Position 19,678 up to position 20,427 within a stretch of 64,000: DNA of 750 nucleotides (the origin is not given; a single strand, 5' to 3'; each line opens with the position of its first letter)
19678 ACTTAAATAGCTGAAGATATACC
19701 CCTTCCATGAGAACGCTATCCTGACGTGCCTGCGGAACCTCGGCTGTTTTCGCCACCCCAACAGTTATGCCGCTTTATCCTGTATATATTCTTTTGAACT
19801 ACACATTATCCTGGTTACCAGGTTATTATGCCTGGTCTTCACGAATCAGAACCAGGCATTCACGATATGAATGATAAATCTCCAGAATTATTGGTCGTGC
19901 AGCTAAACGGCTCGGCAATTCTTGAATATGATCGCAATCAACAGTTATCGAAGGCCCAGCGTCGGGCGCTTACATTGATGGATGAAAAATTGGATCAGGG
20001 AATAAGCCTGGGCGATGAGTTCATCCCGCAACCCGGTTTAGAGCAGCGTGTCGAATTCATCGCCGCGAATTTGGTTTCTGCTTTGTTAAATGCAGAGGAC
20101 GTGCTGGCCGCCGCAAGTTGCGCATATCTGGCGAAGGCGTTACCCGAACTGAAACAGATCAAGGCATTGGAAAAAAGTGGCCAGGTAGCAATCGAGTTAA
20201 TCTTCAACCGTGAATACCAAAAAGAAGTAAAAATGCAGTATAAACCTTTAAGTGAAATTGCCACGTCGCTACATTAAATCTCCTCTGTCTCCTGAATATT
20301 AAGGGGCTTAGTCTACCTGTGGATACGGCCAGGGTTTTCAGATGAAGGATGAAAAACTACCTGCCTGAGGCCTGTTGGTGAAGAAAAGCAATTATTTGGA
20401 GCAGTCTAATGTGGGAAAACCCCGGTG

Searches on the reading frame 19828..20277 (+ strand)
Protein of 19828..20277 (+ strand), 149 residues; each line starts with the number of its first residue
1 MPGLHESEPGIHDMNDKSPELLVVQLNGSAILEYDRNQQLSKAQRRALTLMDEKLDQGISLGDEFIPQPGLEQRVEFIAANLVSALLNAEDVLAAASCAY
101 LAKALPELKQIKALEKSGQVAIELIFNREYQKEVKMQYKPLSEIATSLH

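Call 4: search_protein_families(library=pfam, proteins=[window:19828-20277:+], max_evalue=1)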
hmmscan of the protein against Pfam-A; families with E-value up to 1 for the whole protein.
window:19828-20277:+ (149 aa): 2 families
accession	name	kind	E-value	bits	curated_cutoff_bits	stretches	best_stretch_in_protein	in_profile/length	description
PF04250.19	DUF429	-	0.0083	16.3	23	1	19-104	134-199/214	Protein of unknown function (DUF429)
PF15389.11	DUF4612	-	0.23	12.9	27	1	7-59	56-108/115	Domain of unknown function (DUF4612)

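Call 5: search_protein_families(library=ncbifam, proteins=[window:19828-20277:+], max_evalue=1)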
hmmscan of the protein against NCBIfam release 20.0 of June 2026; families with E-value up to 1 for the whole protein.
window:19828-20277:+ (149 aa): 0 families

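Call 20: find_encoding_contigs(protein=window:19828-20274:+, flank=5000, max_places=6)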
Protein window:19828-20274:+ (149 aa): 1 contig read that carries it; 1 place shown.
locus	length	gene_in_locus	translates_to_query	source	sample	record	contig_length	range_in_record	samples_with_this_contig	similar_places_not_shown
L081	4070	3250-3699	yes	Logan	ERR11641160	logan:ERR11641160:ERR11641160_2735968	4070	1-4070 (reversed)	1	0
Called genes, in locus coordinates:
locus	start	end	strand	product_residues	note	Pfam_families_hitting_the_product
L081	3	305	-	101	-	?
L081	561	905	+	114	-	PF01734:Patatin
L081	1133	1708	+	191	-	-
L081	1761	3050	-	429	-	PF01053:Cys_Met_Meta_PP, PF00155:Aminotran_1_2 (weak), PF01041:DegT_DnrJ_EryC1 (weak), PF00266:Aminotran_5 (weak)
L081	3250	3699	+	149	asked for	-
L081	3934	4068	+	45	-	?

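Call 23: search_protein_families(library=phrogs, proteins=[window:19828-20274:+], max_evalue=0.01)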
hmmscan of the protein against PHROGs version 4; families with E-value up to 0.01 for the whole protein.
window:19828-20274:+ (149 aa): 1 family
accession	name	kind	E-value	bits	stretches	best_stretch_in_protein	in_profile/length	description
phrog_38241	-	unknown function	0.0081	16.8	0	71-101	3-33/51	-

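Call 24: search_protein_families(library=padloc, proteins=[window:19828-20274:+], max_evalue=0.01)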
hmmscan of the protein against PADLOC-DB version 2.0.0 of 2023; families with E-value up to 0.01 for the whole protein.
window:19828-20274:+ (149 aa): 0 families
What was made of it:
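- No PADLOC family matches the short members (call 24).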
